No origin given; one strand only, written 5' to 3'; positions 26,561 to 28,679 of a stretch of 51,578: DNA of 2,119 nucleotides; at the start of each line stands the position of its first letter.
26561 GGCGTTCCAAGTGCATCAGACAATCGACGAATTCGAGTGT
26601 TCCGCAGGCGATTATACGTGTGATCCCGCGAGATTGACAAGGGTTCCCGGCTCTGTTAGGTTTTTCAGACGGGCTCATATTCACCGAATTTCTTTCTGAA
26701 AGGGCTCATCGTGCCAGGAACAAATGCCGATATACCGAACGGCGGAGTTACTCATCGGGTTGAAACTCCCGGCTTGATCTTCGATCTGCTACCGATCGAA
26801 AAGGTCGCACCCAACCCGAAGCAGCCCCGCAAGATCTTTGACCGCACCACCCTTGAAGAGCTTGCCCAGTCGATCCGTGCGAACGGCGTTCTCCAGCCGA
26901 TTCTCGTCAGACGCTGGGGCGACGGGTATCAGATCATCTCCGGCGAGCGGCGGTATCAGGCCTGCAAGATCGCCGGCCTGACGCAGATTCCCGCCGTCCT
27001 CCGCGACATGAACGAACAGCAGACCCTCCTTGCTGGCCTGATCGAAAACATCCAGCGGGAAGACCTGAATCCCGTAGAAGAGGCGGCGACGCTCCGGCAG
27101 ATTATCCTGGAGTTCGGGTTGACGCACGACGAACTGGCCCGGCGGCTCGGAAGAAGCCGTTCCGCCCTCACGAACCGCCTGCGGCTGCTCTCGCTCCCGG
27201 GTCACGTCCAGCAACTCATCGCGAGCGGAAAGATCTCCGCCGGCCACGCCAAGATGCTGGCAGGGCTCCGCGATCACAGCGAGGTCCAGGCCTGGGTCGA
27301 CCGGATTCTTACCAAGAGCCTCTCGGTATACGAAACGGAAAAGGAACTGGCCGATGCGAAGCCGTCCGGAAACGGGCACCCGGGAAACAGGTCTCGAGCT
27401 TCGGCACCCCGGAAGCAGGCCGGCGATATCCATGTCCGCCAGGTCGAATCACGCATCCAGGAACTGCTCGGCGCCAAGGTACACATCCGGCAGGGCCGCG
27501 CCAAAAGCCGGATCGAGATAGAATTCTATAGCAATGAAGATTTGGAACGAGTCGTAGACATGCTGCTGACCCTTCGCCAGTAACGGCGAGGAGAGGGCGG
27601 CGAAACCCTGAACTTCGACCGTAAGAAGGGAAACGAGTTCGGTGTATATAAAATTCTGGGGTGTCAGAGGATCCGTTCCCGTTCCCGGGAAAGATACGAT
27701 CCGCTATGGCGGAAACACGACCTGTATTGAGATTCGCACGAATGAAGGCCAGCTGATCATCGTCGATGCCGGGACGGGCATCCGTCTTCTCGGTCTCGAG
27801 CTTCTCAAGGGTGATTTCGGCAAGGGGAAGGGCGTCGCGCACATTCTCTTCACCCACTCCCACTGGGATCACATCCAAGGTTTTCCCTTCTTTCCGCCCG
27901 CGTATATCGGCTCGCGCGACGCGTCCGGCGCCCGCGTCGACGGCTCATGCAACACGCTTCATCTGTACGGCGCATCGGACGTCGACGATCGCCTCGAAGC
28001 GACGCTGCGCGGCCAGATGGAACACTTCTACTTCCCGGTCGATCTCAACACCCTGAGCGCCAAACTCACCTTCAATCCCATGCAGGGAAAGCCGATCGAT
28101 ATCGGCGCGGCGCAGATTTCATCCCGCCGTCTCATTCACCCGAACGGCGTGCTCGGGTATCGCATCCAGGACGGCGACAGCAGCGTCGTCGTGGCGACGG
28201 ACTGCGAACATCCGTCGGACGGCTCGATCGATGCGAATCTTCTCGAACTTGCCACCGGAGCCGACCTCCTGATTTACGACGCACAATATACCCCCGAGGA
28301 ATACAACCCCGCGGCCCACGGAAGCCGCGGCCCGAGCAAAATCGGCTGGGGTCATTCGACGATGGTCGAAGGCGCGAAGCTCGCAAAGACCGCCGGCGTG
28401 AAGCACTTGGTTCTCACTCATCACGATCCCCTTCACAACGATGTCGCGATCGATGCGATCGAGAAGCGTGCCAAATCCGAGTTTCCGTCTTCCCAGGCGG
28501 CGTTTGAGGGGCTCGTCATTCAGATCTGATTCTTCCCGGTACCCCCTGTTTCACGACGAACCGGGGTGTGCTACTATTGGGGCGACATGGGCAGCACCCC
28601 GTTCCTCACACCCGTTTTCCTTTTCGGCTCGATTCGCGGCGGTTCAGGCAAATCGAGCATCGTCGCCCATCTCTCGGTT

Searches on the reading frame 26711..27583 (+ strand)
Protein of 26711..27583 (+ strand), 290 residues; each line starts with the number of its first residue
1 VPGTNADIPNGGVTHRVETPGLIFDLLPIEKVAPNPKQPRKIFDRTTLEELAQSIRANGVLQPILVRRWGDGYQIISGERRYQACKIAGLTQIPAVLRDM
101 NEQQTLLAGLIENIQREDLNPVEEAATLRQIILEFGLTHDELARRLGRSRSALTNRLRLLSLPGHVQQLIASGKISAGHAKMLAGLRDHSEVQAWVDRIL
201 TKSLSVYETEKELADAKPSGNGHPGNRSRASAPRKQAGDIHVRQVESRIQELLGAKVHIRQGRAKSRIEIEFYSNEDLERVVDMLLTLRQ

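Call 4: search_protein_families(library=pfam, proteins=[window:26711-27583:+], max_evalue=0.01)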
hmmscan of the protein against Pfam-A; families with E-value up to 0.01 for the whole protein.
window:26711-27583:+ (290 aa): 3 families
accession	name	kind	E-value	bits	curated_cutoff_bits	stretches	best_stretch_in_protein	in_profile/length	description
PF17762.8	HTH_ParB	-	2.8e-32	111.3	22.6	1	117-216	1-100/102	ParB HTH domain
PF02195.25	ParB_N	-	8.2e-32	109.6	26.3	1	26-115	5-95/95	ParB N-terminal domain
PF23552.2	ParB_C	-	2e-06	27.6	23.8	1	239-284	2-48/50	ParB dimerisation domain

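Call 5: search_protein_families(library=ncbifam, proteins=[window:26711-27583:+], max_evalue=0.01)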
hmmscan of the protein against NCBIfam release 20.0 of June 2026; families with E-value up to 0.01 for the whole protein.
window:26711-27583:+ (290 aa): 7 families
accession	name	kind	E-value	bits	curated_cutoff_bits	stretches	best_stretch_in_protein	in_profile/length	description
TIGR04285.1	nucleoid_noc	exception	4.3e-66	222.9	315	1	27-260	5-237/255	nucleoid occlusion protein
TIGR00180.1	parB_part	domain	1.5e-54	184.6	58.45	1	27-195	8-180/186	ParB/RepB/Spo0J family partition protein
TIGR03734.1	PRTRC_parB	hypoth_equivalog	1.8e-40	139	278.6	1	37-214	6-187/555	PRTRC system ParB family protein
TIGR03454.1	partition_RepB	equivalog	1.4e-15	57.5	201.5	1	39-160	79-201/325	plasmid partitioning protein RepB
NF010406.0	PRK13832.1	subfamily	7.5e-15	54.5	640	1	34-169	14-153/578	plasmid partitioning protein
NF010440.0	PRK13866.1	equivalog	1.3e-06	27.8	522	1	47-126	89-170/336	plasmid partitioning protein RepB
NF053625.1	SerKinSerKArch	equivalog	8e-05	21.9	380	1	46-132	33-121/244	ADP-dependent L-serine kinase SerK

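Call 10: find_encoding_contigs(protein=window:26711-27583:+, flank=10000, max_places=6)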
Protein window:26711-27583:+ (290 aa): 5 contigs read that carry it; 2 places shown.
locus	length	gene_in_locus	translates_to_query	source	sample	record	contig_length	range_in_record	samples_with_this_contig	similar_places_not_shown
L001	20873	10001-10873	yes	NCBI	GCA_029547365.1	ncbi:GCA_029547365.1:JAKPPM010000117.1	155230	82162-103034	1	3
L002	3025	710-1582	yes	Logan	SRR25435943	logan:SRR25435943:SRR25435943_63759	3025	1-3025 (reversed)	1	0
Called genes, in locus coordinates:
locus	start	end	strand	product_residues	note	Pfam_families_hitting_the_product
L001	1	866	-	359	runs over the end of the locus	PF01321:Creatinase_N, PF00557:Peptidase_M24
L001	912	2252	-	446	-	PF00675:Peptidase_M16, PF05193:Peptidase_M16_C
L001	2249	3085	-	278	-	PF04079:SMC_ScpB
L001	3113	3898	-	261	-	PF02616:SMC_ScpA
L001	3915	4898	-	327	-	PF00579:tRNA-synt_1b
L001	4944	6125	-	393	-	PF13432:TPR_16 (faint), PF07719:TPR_2 (faint), PF14559:TPR_19 (faint), PF00515:TPR_1 (faint), PF13414:TPR_11 (weak)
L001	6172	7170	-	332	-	-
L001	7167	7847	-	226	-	PF13487:HD_5, PF01966:HD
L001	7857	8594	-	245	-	-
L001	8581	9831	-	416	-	PF13176:TPR_7 (faint), PF13424:TPR_12 (faint), PF13431:TPR_17 (faint), PF13512:TPR_18 (faint), PF13432:TPR_16 (weak), PF13432:TPR_16 (weak), PF13525:YfiO (weak), PF07719:TPR_2 (weak), +10 more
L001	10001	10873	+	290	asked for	PF02195:ParB_N, PF17762:HTH_ParB, PF23552:ParB_C (weak)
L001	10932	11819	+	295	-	PF00753:Lactamase_B, PF12706:Lactamase_B_2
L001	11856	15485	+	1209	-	PF01656:CbiA (faint)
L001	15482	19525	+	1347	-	-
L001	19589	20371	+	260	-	PF00481:PP2C, PF13672:PP2C_2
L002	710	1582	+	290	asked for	PF02195:ParB_N, PF17762:HTH_ParB, PF23552:ParB_C (weak)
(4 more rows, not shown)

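Call 71: search_protein_families(library=padloc, proteins=[window:26711-27583:+], max_evalue=0.001)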
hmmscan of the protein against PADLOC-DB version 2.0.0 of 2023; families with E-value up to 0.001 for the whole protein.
window:26711-27583:+ (290 aa): 1 family
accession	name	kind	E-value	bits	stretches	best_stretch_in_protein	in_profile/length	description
PDLC03229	MTase_II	-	0.00012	19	1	28-106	14-93/436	Type II methyltransferase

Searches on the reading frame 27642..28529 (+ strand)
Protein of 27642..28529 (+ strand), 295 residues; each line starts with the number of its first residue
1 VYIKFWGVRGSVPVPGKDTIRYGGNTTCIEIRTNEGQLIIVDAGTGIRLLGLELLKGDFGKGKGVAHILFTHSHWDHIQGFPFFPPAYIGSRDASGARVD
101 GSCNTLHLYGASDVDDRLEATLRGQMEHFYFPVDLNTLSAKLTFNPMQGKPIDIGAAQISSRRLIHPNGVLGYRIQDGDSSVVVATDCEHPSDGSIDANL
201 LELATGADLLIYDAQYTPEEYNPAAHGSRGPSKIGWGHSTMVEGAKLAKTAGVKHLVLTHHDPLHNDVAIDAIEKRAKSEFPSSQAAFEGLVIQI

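Call 4: search_protein_families(library=pfam, proteins=[window:27642-28529:+], max_evalue=0.01)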
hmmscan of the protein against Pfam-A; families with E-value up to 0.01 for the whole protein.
window:27642-28529:+ (295 aa): 2 families
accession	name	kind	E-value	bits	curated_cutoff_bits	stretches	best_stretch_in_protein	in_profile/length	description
PF12706.13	Lactamase_B_2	-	5.5e-19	69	27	1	39-261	3-200/200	Beta-lactamase superfamily domain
PF00753.33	Lactamase_B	-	2.6e-08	34.5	22.7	1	23-87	3-66/196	Metallo-beta-lactamase superfamily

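Call 5: search_protein_families(library=ncbifam, proteins=[window:27642-28529:+], max_evalue=0.01)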
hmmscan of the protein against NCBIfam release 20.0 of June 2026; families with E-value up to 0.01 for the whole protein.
window:27642-28529:+ (295 aa): 14 families
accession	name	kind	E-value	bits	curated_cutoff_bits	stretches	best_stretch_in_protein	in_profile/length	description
TIGR02651.1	RNase_Z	equivalog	2.2e-20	72.9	292.95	2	193-294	209-301/302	ribonuclease Z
NF000801.0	PRK00055.1-3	equivalog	2.6e-18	66.1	252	2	192-294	211-302/307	ribonuclease Z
NF000800.0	PRK00055.1-1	equivalog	2e-14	53.3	398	2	35-180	31-155/305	ribonuclease Z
TIGR02649.1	true_RNase_BN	exception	4.1e-12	45.7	563.7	2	38-181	33-155/304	ribonuclease BN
NF041851.1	cyc_nuc_deg_phdiest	equivalog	5.6e-12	45.6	400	1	31-281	24-238/253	cyclic nucleotide-degrading phosphodiesterase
NF002558.0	PRK02126.1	subfamily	7.1e-09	35.1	315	1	197-285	258-336/345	ribonuclease Z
NF000805.0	PRK00055.2-3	equivalog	4.3e-08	32.8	416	1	199-270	214-276/307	ribonuclease Z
NF000806.0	PRK00055.2-4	equivalog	2.9e-07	30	363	1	170-282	159-262/280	ribonuclease Z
TIGR03307.1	PhnP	equivalog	5.6e-06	25.9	272.25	0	30-81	40-83/249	phosphonate metabolism protein PhnP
NF000804.0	PRK00055.2-1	equivalog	7e-05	22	402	1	199-287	214-291/306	ribonuclease Z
NF038231.1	MBL_Geo_Pelo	equivalog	0.00038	20.1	360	1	28-214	35-191/250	GPMC system MBL fold metallohydrolase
NF041257.1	GntH_guanitoxin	equivalog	0.0019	17.1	333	1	63-261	66-265/374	guanitoxin biosynthesis MBL fold metallo-hydrolase GntH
NF047979.1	lactonase_AidB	equivalog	0.0035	16.7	360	0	30-81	55-110/271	AidB family quorum-quenching N-acyl homoserine lactonase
TIGR03413.1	GSH_gloB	equivalog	0.0067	15.8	200.8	0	34-81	18-60/248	hydroxyacylglutathione hydrolase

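Call 61: search_solved_structures(query=window:27642-28529:+, max_evalue=0.001)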
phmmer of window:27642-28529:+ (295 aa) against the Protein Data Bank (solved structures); distinct sequences matched with E-value up to 0.001: 4.
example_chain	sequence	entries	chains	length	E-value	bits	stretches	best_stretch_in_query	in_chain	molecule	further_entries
1y44_A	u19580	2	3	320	1.3e-09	40.8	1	193-293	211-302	Ribonuclease Z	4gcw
2cbn_A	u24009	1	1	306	6.2e-09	38.5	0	195-290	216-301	RIBONUCLEASE Z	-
2fk6_A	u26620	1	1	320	3.2e-08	36.2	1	193-293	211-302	RIBONUCLEASE Z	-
6kns_A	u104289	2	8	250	7.7e-05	25.1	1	135-281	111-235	Putative metal-dependent hydrolase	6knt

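Call 71: search_protein_families(library=padloc, proteins=[window:27642-28529:+], max_evalue=0.001)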
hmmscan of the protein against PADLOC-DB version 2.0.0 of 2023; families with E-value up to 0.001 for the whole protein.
window:27642-28529:+ (295 aa): 0 families
